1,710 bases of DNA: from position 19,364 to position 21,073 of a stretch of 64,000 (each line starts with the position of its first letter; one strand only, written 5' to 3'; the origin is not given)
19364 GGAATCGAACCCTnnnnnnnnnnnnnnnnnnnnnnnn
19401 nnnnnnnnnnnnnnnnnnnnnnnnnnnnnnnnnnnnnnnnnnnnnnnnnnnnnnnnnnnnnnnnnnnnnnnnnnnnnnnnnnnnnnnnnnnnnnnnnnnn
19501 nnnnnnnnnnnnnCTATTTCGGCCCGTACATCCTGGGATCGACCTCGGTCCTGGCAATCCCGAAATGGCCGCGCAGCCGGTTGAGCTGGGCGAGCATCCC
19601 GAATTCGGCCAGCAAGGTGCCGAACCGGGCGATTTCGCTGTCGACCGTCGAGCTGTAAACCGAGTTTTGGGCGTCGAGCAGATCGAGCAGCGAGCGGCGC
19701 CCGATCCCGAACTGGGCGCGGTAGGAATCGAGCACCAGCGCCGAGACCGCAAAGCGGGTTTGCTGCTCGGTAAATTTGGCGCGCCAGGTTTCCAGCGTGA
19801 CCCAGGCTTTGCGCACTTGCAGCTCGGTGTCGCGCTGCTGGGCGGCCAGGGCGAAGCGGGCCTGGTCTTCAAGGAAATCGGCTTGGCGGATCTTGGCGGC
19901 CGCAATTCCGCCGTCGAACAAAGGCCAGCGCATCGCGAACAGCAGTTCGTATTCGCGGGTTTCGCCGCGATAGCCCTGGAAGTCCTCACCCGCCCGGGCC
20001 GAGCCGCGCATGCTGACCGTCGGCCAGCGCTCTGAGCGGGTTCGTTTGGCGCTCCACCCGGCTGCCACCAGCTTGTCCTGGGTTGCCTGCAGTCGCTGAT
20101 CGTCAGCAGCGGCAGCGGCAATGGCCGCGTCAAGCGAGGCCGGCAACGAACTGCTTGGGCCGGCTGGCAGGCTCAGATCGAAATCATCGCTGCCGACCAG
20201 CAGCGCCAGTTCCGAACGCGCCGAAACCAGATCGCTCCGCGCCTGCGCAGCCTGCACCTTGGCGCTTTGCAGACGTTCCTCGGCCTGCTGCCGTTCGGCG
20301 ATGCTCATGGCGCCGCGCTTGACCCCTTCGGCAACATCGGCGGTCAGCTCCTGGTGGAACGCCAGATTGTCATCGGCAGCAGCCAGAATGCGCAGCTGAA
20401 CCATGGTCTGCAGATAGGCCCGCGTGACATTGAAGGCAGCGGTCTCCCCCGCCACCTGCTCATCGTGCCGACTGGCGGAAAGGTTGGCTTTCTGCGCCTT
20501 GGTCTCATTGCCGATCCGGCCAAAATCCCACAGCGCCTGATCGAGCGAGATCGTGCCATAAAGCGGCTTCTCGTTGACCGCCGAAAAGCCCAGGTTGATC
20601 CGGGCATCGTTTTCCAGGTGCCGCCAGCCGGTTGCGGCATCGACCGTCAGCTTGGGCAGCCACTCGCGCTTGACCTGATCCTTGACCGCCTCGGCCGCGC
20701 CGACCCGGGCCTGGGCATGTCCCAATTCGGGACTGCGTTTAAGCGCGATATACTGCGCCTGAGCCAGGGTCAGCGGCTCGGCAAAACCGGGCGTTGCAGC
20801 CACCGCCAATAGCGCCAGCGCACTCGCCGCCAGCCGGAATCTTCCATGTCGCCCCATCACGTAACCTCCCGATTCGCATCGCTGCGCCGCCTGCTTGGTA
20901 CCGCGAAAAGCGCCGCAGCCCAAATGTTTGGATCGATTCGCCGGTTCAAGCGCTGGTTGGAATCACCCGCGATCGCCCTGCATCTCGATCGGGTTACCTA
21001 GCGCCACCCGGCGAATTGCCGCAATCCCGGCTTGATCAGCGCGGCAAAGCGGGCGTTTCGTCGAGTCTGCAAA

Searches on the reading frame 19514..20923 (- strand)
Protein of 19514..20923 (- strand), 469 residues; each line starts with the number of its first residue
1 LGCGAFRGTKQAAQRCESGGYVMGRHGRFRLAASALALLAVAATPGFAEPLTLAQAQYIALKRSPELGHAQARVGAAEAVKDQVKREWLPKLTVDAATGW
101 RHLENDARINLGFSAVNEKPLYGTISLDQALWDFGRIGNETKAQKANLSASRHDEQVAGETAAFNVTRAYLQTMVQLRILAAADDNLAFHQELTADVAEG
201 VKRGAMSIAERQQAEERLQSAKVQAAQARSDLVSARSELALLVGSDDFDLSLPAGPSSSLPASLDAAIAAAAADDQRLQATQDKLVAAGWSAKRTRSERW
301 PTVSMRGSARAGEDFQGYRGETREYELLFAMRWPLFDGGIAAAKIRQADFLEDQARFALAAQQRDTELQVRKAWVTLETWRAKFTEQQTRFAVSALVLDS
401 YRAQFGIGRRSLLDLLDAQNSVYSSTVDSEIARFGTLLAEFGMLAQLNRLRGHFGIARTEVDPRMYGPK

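Call 6: search_protein_families(library=pfam, proteins=[window:19514-20923:-], max_evalue=0.001)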
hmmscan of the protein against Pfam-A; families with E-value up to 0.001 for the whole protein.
window:19514-20923:- (469 aa): 1 family
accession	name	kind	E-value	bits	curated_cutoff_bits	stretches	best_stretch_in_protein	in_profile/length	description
PF02321.23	OEP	-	9.1e-44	149.9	22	2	53-244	1-187/187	Outer membrane efflux protein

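Call 8: search_protein_families(library=ncbifam, proteins=[window:19514-20923:-], max_evalue=0.001)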
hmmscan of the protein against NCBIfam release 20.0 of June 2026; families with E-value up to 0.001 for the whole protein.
window:19514-20923:- (469 aa): 6 families
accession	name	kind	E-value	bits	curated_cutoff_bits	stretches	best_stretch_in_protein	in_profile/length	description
TIGR01844.1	type_I_sec_TolC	subfamily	1.2e-60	205.7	225.15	1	50-457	2-407/414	TolC family outer membrane protein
TIGR01845.1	outer_NodT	subfamily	3.8e-17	62.3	210.05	1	60-425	66-435/460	efflux transporter outer membrane subunit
NF052390.1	efflux_OMP_AbuO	equivalog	9.2e-13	47.7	700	1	157-439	135-422/447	multidrug efflux outer membrane protein AbuO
NF007002.0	PRK09465.1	equivalog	5.5e-10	38.4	495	1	39-437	12-413/460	outer membrane channel protein TolC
NF045679.1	DiMtlExpIhpA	equivalog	4.8e-08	32.1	650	1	32-279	12-251/424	divalent metal ion exporter subunit IhpA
NF007347.1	PRK09837.1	subfamily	4.2e-06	25.9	598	1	125-425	129-433/461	Cu(I)/Ag(I) efflux RND transporter outer membrane protein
